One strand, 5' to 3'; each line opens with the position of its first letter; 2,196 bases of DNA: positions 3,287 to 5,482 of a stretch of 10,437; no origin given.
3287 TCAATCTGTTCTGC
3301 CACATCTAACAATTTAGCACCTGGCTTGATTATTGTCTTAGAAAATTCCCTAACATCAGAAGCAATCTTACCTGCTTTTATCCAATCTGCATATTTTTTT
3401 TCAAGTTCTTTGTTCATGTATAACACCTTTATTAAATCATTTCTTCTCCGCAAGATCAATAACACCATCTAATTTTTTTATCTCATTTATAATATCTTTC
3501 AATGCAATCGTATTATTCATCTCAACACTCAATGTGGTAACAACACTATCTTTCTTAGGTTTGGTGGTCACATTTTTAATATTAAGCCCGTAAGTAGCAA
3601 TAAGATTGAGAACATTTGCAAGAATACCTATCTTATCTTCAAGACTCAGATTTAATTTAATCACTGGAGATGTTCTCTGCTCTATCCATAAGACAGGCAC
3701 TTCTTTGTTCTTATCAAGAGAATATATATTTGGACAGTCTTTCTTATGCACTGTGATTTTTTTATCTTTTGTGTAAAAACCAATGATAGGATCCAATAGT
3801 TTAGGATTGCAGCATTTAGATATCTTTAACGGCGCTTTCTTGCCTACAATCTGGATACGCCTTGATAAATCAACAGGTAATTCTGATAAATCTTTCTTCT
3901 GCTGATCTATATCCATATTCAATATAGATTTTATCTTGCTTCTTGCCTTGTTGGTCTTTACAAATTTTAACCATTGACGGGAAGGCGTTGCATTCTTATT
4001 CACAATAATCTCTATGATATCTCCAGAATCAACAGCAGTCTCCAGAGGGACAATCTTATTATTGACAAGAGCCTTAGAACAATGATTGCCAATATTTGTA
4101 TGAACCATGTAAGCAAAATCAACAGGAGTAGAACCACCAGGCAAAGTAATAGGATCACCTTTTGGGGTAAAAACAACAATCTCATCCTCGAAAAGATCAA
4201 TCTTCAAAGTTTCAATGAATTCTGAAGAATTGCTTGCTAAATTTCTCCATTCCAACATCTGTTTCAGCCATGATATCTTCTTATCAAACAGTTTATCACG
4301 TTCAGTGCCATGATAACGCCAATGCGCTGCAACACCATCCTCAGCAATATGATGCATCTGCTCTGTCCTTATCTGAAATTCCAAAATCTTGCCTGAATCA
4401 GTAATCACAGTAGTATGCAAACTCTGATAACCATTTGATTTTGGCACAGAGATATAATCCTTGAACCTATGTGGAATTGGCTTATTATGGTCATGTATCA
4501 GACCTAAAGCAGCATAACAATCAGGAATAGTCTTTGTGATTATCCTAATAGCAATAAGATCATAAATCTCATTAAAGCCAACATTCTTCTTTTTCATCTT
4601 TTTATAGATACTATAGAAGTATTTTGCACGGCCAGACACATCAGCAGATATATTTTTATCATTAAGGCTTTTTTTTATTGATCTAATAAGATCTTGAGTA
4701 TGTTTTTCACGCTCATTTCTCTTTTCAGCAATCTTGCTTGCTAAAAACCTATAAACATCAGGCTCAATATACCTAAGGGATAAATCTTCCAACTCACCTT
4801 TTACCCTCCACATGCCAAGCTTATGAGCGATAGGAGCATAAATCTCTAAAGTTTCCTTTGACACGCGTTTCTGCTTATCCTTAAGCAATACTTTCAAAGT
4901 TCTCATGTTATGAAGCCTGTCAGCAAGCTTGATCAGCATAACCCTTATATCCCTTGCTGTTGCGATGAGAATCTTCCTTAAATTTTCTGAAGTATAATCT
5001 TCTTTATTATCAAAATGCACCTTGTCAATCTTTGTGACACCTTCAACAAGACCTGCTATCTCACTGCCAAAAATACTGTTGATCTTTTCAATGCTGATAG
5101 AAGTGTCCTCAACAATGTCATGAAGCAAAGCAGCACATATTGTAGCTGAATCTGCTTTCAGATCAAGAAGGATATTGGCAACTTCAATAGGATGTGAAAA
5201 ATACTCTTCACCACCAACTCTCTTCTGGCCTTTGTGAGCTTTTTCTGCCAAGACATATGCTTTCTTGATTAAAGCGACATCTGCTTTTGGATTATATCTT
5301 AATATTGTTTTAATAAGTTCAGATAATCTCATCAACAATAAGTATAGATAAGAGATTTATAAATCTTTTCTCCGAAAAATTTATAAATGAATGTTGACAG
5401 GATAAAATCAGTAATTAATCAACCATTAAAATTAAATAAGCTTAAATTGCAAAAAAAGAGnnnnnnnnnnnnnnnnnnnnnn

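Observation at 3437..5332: Full-length bacterial-type long RelA/SpoT homologue (hydrolase and synthetase both apparently intact) embedded among archaeal core genes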

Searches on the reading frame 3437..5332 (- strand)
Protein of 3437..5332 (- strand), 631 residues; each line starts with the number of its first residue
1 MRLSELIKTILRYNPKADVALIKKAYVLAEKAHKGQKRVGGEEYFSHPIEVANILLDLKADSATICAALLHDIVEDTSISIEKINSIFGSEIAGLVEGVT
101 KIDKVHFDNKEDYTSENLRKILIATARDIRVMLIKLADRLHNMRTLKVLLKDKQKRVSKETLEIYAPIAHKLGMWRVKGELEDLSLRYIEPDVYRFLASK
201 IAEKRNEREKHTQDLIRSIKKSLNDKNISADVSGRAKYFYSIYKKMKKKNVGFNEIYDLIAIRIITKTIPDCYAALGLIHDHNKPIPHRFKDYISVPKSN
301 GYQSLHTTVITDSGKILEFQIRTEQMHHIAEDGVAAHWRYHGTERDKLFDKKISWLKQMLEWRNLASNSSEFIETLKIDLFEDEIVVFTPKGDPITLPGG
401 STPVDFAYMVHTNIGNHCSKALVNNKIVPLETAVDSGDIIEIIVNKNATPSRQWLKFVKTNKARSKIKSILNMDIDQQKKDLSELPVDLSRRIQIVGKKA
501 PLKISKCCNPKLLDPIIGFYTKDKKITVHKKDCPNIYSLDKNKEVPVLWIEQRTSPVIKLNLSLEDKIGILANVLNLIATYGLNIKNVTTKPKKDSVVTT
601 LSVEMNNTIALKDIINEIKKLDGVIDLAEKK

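Call 3: search_protein_families(library=pfam, proteins=[window:3437-5332:-], max_evalue=0.001)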
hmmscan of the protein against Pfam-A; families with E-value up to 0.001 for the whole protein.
window:3437-5332:- (631 aa): 7 families
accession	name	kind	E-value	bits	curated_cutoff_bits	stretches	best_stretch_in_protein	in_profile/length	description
PF13328.12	HD_4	-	2.1e-49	167.7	27.2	1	25-175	1-156/156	HD domain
PF04607.23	RelA_SpoT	-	1e-40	139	27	1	234-342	1-110/113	Region found in RelA / SpoT proteins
PF02824.27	TGS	-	3.5e-19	69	22.2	1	385-443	1-59/60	TGS domain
PF13291.12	ACT_4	-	2.1e-11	44.8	27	1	559-626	8-77/80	ACT domain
PF01966.28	HD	-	3.6e-11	43.8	22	1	44-143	1-116/116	HD domain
PF22629.2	ACT_AHAS_ss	-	1.5e-08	35.1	27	1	561-625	2-66/67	AHAS small subunit-like ACT domain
PF01842.31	ACT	-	5.7e-08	32.8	27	1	560-622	3-65/66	ACT domain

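Call 4: search_protein_families(library=ncbifam, proteins=[window:3437-5332:-], max_evalue=0.001)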
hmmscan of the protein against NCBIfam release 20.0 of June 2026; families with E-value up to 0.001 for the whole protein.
window:3437-5332:- (631 aa): 8 families
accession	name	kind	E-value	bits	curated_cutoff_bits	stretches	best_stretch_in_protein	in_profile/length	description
TIGR00691.1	spoT_relA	subfamily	1.8e-212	707.4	499.2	2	25-477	1-455/687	RelA/SpoT family protein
NF008303.0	PRK11092.1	equivalog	4.6e-170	567.2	947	2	5-472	6-475/702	bifunctional GTP diphosphokinase/guanosine-3',5'-bis pyrophosphate 3'-pyrophosphohydrolase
NF008124.0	PRK10872.1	equivalog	3.4e-130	435.9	728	2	36-472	47-497/744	GTP diphosphokinase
NF053588.1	GTPPhKinYjbM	equivalog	9.9e-09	35.2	320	1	217-342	22-161/201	GTP diphosphokinase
NF003361.0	PRK04435.1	equivalog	1.9e-07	31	131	1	553-626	66-141/148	ACT domain-containing protein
NF006352.0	PRK08577.1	equivalog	8.4e-05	22.6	140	1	542-625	41-127/136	hypothetical protein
NF007171.0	PRK09602.1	subfamily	8.4e-05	21.6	387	1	394-445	343-396/397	YchF-related putative GTPase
NF006036.0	PRK08178.1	equivalog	0.00052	19.9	128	0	551-628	8-85/102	acetolactate synthase small subunit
